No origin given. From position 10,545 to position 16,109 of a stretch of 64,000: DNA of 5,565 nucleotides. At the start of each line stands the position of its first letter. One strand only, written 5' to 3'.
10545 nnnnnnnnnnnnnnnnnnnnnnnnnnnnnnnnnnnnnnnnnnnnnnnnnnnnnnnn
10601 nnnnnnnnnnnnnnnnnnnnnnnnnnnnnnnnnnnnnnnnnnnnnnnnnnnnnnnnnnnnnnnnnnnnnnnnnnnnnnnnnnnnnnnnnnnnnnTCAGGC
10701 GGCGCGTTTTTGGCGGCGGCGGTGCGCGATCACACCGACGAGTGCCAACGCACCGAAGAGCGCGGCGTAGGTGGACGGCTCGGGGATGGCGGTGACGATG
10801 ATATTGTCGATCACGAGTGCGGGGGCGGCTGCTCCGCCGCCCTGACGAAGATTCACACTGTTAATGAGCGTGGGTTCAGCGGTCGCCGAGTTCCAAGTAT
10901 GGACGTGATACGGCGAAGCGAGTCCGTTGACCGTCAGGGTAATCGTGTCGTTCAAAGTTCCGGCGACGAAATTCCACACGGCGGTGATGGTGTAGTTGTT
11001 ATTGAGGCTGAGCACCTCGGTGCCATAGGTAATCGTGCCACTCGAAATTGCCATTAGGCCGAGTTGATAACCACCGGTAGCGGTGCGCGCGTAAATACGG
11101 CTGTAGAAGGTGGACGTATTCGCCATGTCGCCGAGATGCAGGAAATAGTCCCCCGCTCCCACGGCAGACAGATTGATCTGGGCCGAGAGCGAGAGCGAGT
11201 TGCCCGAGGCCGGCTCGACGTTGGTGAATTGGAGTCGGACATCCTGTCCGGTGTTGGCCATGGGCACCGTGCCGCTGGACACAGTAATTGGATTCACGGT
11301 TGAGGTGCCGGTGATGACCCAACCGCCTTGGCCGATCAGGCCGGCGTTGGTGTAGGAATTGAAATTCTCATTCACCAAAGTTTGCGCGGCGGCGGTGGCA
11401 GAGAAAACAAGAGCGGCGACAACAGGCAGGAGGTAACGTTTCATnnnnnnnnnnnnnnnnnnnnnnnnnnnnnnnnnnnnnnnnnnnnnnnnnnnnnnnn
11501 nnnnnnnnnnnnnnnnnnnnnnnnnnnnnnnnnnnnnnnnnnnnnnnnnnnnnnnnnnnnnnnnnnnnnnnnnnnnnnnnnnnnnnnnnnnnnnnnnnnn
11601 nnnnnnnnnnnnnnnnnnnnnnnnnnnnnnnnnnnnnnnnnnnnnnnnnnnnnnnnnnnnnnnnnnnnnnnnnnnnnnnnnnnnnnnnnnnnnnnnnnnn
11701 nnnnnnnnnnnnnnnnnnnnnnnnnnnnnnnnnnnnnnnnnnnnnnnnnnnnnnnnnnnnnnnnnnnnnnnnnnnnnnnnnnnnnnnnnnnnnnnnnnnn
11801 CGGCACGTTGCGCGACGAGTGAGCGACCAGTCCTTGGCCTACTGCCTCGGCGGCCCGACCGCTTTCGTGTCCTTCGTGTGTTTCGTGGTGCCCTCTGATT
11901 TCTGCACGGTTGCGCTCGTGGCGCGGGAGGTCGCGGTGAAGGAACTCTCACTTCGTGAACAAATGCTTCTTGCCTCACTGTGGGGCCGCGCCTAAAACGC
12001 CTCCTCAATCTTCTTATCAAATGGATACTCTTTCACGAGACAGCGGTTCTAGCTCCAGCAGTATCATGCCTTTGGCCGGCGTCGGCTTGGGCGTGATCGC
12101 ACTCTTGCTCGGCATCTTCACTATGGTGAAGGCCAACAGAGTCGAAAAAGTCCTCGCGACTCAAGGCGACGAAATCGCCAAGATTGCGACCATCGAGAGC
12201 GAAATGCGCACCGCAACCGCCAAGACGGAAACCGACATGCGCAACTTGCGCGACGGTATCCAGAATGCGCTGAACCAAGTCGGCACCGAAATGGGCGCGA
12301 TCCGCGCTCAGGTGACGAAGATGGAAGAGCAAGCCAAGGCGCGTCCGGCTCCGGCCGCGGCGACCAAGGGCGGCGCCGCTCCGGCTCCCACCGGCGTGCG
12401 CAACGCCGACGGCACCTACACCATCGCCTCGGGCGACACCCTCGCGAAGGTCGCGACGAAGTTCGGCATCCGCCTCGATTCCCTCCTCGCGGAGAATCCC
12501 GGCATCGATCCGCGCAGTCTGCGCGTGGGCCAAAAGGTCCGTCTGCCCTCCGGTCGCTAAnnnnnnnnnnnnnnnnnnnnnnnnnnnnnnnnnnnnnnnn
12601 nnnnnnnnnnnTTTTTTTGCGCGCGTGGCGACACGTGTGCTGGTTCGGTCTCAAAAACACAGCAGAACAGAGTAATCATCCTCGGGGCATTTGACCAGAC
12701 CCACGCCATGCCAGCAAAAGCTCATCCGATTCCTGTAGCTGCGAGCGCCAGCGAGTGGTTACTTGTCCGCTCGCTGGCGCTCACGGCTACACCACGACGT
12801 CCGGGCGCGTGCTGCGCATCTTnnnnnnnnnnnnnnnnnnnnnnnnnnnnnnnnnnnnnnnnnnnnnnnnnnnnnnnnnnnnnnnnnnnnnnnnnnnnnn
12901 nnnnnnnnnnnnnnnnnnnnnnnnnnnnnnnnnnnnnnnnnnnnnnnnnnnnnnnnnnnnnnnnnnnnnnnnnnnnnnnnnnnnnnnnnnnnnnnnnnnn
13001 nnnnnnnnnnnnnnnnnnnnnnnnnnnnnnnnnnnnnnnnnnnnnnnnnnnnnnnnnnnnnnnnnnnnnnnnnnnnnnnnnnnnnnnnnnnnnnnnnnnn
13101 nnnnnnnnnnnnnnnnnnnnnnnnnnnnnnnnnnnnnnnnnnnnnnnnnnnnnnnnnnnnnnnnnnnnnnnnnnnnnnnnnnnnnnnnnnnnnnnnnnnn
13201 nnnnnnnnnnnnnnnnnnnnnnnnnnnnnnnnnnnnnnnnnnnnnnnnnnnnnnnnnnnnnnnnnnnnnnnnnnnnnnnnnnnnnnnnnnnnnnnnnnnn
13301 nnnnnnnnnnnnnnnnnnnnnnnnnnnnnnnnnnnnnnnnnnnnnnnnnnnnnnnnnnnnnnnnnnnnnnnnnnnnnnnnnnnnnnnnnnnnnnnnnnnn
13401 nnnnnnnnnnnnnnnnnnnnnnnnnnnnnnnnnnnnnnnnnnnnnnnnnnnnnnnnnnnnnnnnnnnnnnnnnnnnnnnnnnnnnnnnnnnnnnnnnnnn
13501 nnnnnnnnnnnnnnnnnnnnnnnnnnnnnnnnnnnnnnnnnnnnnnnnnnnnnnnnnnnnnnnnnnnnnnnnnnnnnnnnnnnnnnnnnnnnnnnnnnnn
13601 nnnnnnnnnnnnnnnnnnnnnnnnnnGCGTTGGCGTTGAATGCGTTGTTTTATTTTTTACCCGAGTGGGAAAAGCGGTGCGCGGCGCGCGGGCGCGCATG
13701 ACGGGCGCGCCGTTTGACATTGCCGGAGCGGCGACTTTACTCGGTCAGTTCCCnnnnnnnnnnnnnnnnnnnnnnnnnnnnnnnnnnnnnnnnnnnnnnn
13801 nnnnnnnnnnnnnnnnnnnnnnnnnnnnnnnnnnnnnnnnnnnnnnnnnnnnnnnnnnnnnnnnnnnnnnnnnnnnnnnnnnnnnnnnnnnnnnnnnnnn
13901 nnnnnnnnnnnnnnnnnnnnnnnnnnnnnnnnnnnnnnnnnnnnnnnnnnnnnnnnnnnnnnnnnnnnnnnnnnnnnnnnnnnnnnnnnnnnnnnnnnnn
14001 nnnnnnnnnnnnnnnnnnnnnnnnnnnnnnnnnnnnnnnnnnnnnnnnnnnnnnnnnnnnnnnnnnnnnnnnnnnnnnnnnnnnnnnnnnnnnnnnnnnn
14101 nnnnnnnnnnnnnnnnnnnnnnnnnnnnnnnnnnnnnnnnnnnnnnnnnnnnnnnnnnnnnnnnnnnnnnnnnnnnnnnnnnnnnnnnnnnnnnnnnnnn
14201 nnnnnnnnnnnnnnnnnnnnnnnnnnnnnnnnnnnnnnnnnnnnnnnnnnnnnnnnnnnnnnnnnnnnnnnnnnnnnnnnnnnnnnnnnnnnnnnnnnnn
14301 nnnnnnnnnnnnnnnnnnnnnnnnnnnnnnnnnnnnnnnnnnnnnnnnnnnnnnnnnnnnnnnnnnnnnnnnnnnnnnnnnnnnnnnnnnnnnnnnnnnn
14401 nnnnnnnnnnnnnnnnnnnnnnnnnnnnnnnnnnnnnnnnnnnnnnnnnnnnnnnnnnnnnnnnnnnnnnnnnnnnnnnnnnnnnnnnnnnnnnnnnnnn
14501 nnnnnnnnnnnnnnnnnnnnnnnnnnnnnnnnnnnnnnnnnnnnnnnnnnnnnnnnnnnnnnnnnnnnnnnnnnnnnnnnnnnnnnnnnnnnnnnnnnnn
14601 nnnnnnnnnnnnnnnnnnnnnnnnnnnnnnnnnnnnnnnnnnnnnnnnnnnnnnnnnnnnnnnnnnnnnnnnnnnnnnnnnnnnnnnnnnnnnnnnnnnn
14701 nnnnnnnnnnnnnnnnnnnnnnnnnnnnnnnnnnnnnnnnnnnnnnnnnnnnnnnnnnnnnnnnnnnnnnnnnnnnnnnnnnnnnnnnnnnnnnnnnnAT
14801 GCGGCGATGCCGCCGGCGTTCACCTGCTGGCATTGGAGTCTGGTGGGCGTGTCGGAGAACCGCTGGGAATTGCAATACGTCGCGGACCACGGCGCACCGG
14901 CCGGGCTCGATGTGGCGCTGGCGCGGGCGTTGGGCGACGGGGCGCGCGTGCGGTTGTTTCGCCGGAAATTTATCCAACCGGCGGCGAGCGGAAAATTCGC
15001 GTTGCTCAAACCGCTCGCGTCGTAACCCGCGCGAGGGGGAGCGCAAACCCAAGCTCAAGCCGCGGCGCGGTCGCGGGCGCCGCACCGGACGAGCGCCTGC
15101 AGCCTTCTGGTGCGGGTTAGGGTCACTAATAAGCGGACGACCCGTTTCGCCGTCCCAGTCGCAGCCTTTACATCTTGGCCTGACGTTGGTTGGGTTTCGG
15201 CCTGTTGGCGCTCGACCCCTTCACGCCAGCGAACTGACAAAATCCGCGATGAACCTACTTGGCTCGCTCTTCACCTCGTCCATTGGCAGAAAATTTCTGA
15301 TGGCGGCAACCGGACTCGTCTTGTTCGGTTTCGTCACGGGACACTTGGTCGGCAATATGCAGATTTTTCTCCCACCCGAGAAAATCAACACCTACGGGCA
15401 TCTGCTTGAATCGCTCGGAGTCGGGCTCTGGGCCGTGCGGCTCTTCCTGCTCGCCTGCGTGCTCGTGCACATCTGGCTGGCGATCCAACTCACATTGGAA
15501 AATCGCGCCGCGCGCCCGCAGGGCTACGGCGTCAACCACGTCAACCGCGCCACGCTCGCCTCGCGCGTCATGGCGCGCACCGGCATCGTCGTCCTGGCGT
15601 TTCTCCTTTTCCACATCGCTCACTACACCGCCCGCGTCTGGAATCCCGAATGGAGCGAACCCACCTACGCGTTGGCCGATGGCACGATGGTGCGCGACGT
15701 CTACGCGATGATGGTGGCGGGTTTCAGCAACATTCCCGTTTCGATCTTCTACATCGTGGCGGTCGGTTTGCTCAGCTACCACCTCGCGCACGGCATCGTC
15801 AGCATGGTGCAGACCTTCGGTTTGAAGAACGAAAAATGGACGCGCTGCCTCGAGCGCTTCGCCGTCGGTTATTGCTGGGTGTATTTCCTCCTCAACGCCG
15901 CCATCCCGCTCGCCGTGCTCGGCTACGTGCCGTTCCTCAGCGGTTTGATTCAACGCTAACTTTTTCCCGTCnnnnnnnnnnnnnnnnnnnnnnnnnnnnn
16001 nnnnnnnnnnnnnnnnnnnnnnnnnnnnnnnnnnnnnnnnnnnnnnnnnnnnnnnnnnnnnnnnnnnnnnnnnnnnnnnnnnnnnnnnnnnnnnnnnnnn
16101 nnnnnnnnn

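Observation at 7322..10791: Three unrelated PEP-CTERM genes share a near-identical 3' module including the terminator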

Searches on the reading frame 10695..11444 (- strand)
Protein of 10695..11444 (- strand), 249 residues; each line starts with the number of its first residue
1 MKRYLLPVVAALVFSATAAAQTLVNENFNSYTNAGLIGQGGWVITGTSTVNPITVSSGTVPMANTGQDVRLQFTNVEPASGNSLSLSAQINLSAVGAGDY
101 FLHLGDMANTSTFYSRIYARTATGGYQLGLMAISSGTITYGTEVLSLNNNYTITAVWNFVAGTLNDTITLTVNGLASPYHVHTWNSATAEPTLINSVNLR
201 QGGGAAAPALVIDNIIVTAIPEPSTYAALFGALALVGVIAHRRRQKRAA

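Call 8: search_protein_families(library=pfam, proteins=[window:10695-11441:-], max_evalue=0.01)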
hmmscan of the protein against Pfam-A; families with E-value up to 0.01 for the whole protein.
window:10695-11441:- (248 aa): 1 family
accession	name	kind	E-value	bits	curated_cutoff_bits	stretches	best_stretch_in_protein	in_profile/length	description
PF07589.16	PEP-CTERM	-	0.00014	22.2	20.7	1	218-242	1-24/24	PEP-CTERM motif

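Call 14: search_protein_families(library=ncbifam, proteins=[window:10695-11444:-], max_evalue=0.001)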
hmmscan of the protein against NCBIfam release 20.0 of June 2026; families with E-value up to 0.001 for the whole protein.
window:10695-11444:- (249 aa): 5 families
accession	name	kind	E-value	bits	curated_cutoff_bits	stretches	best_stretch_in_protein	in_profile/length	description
NF038126.1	PEP_CTERM_FxDxF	subfamily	1.4e-05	25.4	50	1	213-243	135-165/165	FxDxF family PEP-CTERM protein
TIGR02595.1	PEP_CTERM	domain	3.9e-05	24.2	16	1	220-246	1-24/24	PEP-CTERM sorting domain-containing protein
NF038120.1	PEP_CTERM_QFxxD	subfamily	0.00014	21.8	80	1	210-244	183-215/215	NF038120 family PEP-CTERM protein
NF038129.1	PEP_NF038129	equivalog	0.00035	20.5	65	1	206-243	152-194/194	NF038129 family PEP-CTERM protein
NF038121.1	PEP_CTERM_LEVG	equivalog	0.00098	18.5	100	0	218-247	229-257/258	LEVG family PEP-CTERM protein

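Call 41: find_encoding_contigs(protein=window:10695-11444:-, flank=6000, max_places=10)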
Protein window:10695-11444:- (249 aa): no gene with exactly this product is on record in the collection.

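Call 73: find_homologous_proteins(query=window:10695-11444:-, max_evalue=0.00001)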
Query window:10695-11444:- (249 aa): 61 proteins with E <= 0.00001 among 6597 candidates.
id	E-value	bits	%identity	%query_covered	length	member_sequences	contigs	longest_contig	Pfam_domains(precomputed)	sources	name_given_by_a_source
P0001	3.1e-153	526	100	100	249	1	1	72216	-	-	-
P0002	1.1e-123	429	82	100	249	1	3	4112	-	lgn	-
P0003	9.2e-55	204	49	98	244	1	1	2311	-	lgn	-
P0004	1.0e-51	194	46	98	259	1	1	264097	PF07589.17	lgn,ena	-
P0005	4.4e-50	189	46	98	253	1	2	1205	PF07589.17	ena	-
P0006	1.6e-49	187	46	99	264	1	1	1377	PF07589.17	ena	-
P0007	2.5e-49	186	48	92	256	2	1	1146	PF07589.17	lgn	-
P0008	6.6e-47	178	44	98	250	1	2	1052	PF07589.17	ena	-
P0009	8.6e-45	171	46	82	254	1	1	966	-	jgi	jgi:hypothetical protein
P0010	3.0e-44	170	45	90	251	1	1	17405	PF07589.17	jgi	jgi:hypothetical protein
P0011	7.4e-44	168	44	99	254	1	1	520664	-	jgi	-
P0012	9.7e-44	168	47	95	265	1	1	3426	-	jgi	jgi:hypothetical protein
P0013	1.7e-43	167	48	96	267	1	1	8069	-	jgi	jgi:hypothetical protein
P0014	1.5e-41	161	47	86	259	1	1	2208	-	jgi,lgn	jgi:hypothetical protein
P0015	6.4e-41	159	45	90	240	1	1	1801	-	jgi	jgi:hypothetical protein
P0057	1.1e-7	50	82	15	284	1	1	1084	-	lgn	-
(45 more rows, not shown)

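Call 76: find_encoding_contigs(protein=P0002, flank=5000, max_places=6)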
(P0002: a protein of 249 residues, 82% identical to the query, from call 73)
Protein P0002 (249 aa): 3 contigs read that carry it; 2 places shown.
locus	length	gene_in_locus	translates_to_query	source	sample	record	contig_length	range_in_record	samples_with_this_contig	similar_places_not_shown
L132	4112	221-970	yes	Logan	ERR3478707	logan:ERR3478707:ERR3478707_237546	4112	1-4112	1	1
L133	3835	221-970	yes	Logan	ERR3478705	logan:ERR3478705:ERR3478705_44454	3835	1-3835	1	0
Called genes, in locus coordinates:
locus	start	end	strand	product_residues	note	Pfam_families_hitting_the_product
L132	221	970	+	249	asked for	-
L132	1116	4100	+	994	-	PF12951:PATR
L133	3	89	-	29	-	?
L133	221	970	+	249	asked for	-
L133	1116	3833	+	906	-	?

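Call 77: find_encoding_contigs(protein=P0057, flank=5000, max_places=6)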
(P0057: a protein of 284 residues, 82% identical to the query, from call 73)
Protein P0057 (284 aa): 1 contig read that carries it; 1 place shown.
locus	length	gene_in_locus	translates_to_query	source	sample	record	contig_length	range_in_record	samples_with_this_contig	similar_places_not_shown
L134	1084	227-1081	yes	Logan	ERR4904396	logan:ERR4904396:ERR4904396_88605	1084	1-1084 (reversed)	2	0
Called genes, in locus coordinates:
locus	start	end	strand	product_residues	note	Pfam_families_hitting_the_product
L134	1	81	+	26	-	?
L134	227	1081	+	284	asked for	-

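Call 86: find_encoding_contigs(protein=L132:1116-4097:+, flank=5000, max_places=6)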
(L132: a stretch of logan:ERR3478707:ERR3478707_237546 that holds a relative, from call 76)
Protein L132:1116-4097:+ (994 aa): 3 contigs read that carry it; 2 places shown.
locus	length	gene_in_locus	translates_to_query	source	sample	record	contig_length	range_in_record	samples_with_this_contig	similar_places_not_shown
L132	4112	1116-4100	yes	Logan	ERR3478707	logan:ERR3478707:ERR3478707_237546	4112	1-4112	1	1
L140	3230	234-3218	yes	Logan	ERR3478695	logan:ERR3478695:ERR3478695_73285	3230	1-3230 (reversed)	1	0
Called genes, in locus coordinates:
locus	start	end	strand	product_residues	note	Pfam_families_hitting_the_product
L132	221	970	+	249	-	-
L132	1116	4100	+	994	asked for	PF12951:PATR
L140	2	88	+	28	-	?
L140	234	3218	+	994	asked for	PF12951:PATR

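Call 87: list_cluster_members(proteins=[P0057, P0002])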
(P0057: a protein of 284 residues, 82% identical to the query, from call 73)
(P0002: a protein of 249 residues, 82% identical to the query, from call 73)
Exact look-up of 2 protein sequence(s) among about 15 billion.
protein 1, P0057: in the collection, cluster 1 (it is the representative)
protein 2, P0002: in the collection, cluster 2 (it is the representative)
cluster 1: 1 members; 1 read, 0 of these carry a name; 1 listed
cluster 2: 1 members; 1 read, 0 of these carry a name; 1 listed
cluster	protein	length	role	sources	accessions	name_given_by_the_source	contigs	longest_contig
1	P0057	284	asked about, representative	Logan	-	-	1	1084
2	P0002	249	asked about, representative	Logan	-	-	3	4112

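Call 98: search_solved_structures(query=A3, max_evalue=0.01)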
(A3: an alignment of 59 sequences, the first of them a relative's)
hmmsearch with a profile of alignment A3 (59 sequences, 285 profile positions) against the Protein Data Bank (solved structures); distinct sequences matched with E-value up to 0.01: 0.

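Call 99: search_solved_structures(query=A2, max_evalue=0.01)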
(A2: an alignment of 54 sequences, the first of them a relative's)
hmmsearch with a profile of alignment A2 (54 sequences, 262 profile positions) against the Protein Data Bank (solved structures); distinct sequences matched with E-value up to 0.01: 0.

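Call 100: predict_structure(alignment_id=A2)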
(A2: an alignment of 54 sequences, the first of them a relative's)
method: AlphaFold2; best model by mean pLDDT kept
length: 249 residues; sequences in the alignment: 54
mean_pLDDT: 90.2   pTM: 0.84
mean pLDDT of the five models: 90.2, 90.1, 90.0, 89.5, 88.2
residues with pLDDT >= 90: 181; 70-90: 48; 50-70: 19; < 50: 1
segments of 3 or more residues with pLDDT < 50: none
pLDDT, mean of each block of 10 residues (from residue 1): 61 67 97 96 86 91 87 95 97 92 87 93 97 95 98 98 95 94 93 95 86 97 77 89 91
secondary structure, 60 per line:
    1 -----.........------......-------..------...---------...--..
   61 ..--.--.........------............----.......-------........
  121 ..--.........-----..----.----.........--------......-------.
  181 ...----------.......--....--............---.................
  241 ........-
elements in order: H6-14 E21-26 E42-44 E54-56 E59-62 E68-76 E83-94 E99-105 E113-122 E125-133 E150-158 E167-172 E180-183 E194-200 E209-220 H224-248

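Call 102: predict_structure(alignment_id=A3)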
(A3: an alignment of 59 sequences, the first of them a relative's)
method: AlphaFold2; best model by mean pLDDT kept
length: 266 residues; sequences in the alignment: 59
mean_pLDDT: 91.0   pTM: 0.83
mean pLDDT of the five models: 91.0, 90.7, 90.1, 90.0, 89.5
residues with pLDDT >= 90: 214; 70-90: 26; 50-70: 20; < 50: 6
segments of 3 or more residues with pLDDT < 50: 15-19
pLDDT, mean of each block of 10 residues (from residue 1): 53 51 92 97 96 96 94 93 92 83 93 96 99 96 98 94 98 96 97 98 98 93 97 90 79 94 91
secondary structure, 60 per line:
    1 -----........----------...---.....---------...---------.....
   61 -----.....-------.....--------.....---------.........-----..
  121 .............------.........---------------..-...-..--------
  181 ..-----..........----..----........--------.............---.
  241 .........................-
elements in order: H6-13 E24-26 E30-34 E44-46 E56-60 E66-70 E78-82 E91-95 E105-113 E119-133 E140-148 E191-197 E208-215 E224-236 H240-265

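Call 104: fold_search(model_id=the predicted structure, library=pdb)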
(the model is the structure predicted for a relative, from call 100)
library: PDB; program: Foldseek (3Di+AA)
matches with E <= 10: 1659; with E <= 0.001: 542
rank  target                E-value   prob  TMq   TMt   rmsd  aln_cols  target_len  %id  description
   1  5lk5_A                8.9e-09  1.00  0.47  0.46  18.6       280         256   10  Crystal structure of the globular domain of human calreticulin mutant D71K (released 2016-08-31)
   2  5lk5_B                1.2e-08  1.00  0.50  0.50  18.2       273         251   11  Crystal structure of the globular domain of human calreticulin mutant D71K (released 2016-08-31)
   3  5lk5_I                2.4e-08  1.00  0.49  0.49  18.4       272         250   11  Crystal structure of the globular domain of human calreticulin mutant D71K (released 2016-08-31)
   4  5lk5_E                2.5e-08  1.00  0.49  0.49  17.4       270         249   11  Crystal structure of the globular domain of human calreticulin mutant D71K (released 2016-08-31)
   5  5hcb_A                2.7e-08  1.00  0.54  0.51  17.1       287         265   10  Globular Domain of the Entamoeba histolytica calreticulin in complex with glucose (released 2016-08-31)
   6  3dgt                  2.7e-08  1.00  0.49  0.45   8.3       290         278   15  The 1.5 A crystal structure of endo-1,3-beta-glucanase from Streptomyces sioyaensis (released 2008-09-02)
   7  8xvf_A                2.7e-08  1.00  0.45  0.45  15.6       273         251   11  Globular domain of Trichinella spiralis calreticulin (released 2024-04-03)
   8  3o0v                  2.8e-08  1.00  0.48  0.47   8.7       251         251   12  Crystal structure of the calreticulin lectin domain (released 2010-09-29)
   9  3o0x_A                3.4e-08  1.00  0.47  0.47   8.9       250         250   12  Structural basis of carbohydrate recognition by calreticulin (released 2010-09-29)
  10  3o0x_B                4.2e-08  1.00  0.49  0.49   9.5       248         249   10  Structural basis of carbohydrate recognition by calreticulin (released 2010-09-29)
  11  5hca_A                4.7e-08  1.00  0.54  0.51   8.6       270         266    9  Globular Domain of the Entamoeba histolytica calreticulin in complex with glucose (released 2016-08-31)
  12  8tzo_C                5.2e-08  1.00  0.53  0.49  18.1       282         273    9  Structure of human Wnt7a bound to WLS and CALR (released 2023-10-18)
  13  5lk5_H                5.5e-08  1.00  0.49  0.48  17.4       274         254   10  Crystal structure of the globular domain of human calreticulin mutant D71K (released 2016-08-31)
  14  3o0w_A                6.8e-08  1.00  0.50  0.50   7.8       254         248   11  Structural basis of carbohydrate recognition by calreticulin (released 2010-09-29)
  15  1g9f_A                7.1e-08  1.00  0.49  0.50   6.4       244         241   11  CRYSTAL STRUCTURE OF THE SOYBEAN AGGLUTININ IN A COMPLEX WITH A BIANTENNARY BLOOD GROUP ANTIGEN ANALOG (released 2001-06-13)
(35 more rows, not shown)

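Call 105: fold_search(model_id=the predicted structure, library=pdb)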
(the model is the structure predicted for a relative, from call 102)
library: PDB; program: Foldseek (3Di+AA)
matches with E <= 10: 1566; with E <= 0.001: 53
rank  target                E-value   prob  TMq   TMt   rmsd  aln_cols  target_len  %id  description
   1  3k4z_A                1.8e-05  1.00  0.33  0.32   7.5       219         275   10  Crystal Structure of the Cellulosomal CBM4 from Clostridium thermocellum Cellulase CbhA (released 2010-07-28)
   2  4itc                  3.7e-05  1.00  0.33  0.47   8.7       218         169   14  Crystal Structure Analysis of the K1 Cleaved Adhesin domain of Lys-gingipain (Kgp) from Porphyromonas gingivalis W83 (released 2013-09-25)
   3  8jiy                  4.1e-05  1.00  0.29  0.34   7.6       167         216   18  A carbohydrate binding domain of a putative chondroitinase (released 2023-09-20)
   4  4gwn_A                5.9e-05  1.00  0.34  0.19  10.0       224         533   15  Crystal structure of human mature meprin beta (released 2012-09-19)
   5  2vtf_A                6.7e-05  1.00  0.32  0.16  10.1       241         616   14  X-ray crystal structure of the Endo-beta-N-acetylglucosaminidase from Arthrobacter protophormiae E173Q mutant reveals  (released 2009-03-31)
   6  8a28_A                7.5e-05  1.00  0.36  0.26   6.5       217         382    8  Structure of the astacin zymogen of LAST-MAM from Limulus polyphemus (released 2022-10-19)
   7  8okh_B                7.5e-05  1.00  0.29  0.42   5.9       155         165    6  Crystal structure of Bdellovibrio bacteriovorus Bd1399 (released 2023-10-25)
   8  2xon_L                9.5e-05  1.00  0.27  0.43   5.6       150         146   11  Structure of TmCBM61 in complex with beta-1,4-galactotriose at 1.4 A resolution (released 2010-09-08)
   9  3fha_C                9.5e-05  1.00  0.32  0.17   9.3       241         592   12  Structure of endo-beta-N-acetylglucosaminidase A (released 2009-04-28)
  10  3c8x                  1.0e-04  1.00  0.33  0.49   8.3       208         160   10  Crystal structure of the ligand binding domain of human Ephrin A2 (Epha2) receptor protein kinase (released 2008-03-25)
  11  3fhq_F                1.1e-04  1.00  0.32  0.16  10.0       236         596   12  Structure of endo-beta-N-acetylglucosaminidase A (released 2009-05-05)
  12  3fha_D                1.1e-04  1.00  0.32  0.17  10.0       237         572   13  Structure of endo-beta-N-acetylglucosaminidase A (released 2009-04-28)
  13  2xom_A                1.2e-04  1.00  0.25  0.41   7.6       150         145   11  Atomic resolution structure of TmCBM61 in complex with beta-1,4- galactotriose (released 2010-09-08)
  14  3fha_A                1.4e-04  1.00  0.32  0.16  10.1       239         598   12  Structure of endo-beta-N-acetylglucosaminidase A (released 2009-04-28)
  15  4moa                  1.5e-04  1.00  0.28  0.14   7.3       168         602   10  Crystal structure of CRY4BA-R203Q TOXIN (released 2014-12-10)
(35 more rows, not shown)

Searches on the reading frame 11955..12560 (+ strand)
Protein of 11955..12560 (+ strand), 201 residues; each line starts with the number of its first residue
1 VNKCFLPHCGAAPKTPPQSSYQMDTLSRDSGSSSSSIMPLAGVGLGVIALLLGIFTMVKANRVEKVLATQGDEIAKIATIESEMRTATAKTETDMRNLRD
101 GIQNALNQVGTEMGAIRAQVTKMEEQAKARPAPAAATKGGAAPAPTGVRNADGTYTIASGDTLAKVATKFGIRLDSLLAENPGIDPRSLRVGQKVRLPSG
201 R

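Call 14: search_protein_families(library=ncbifam, proteins=[window:11955-12560:+], max_evalue=0.001)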
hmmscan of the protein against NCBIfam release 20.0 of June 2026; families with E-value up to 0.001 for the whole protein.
window:11955-12560:+ (201 aa): 7 families
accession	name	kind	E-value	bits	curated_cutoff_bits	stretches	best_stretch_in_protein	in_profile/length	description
NF050804.1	CellDivDipMCaul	equivalog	7.8e-07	28.3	900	1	153-200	359-406/634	cell division endopeptidase DipM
NF042931.1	SAG1386_EF1546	equivalog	1.2e-06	28.7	80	1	48-197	42-157/158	SAG1386/EF1546 family surface-associated protein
NF041208.1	celldiv_DipM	equivalog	2.5e-06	27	740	1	81-200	121-230/419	cell division endopeptidase DipM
TIGR02899.1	spore_safA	subfamily_domain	2.6e-06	27.3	67.85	1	158-199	2-44/44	SafA/ExsA family spore coat assembly protein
NF040883.1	amid_act_ActS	equivalog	0.00016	21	375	1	150-198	31-79/242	amidase activator ActS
NF010495.0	PRK13914.1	equivalog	0.00056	19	647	1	65-196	112-242/481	invasion associated endopeptidase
NF052398.1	Agg_Promo_Fact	equivalog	0.0008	19.6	170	0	144-197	20-73/202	aggregation-promoting factor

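Call 69: search_protein_families(library=pfam, proteins=[window:11955-12560:+], max_evalue=0.001)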
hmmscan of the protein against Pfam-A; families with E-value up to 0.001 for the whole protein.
window:11955-12560:+ (201 aa): 2 families
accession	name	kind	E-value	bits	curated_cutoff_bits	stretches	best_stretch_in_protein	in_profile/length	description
PF01476.26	LysM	-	7.7e-11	42.2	20.9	1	155-198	1-43/43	LysM domain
PF23473.1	LysM3_LYK4_5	-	0.00084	19.8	29.3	0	154-181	4-31/48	LYK4/5 LysM3 domain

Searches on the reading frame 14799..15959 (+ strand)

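Call 69: search_protein_families(library=pfam, proteins=[window:14799-15959:+], max_evalue=0.001)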
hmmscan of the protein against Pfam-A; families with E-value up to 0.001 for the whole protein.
window:14799-15959:+ (386 aa): 1 family
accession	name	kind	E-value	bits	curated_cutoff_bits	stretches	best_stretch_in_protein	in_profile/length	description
PF01127.27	Sdh_cyt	-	1.8e-07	31.7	25.8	1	249-347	17-104/122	Succinate dehydrogenase/Fumarate reductase transmembrane subunit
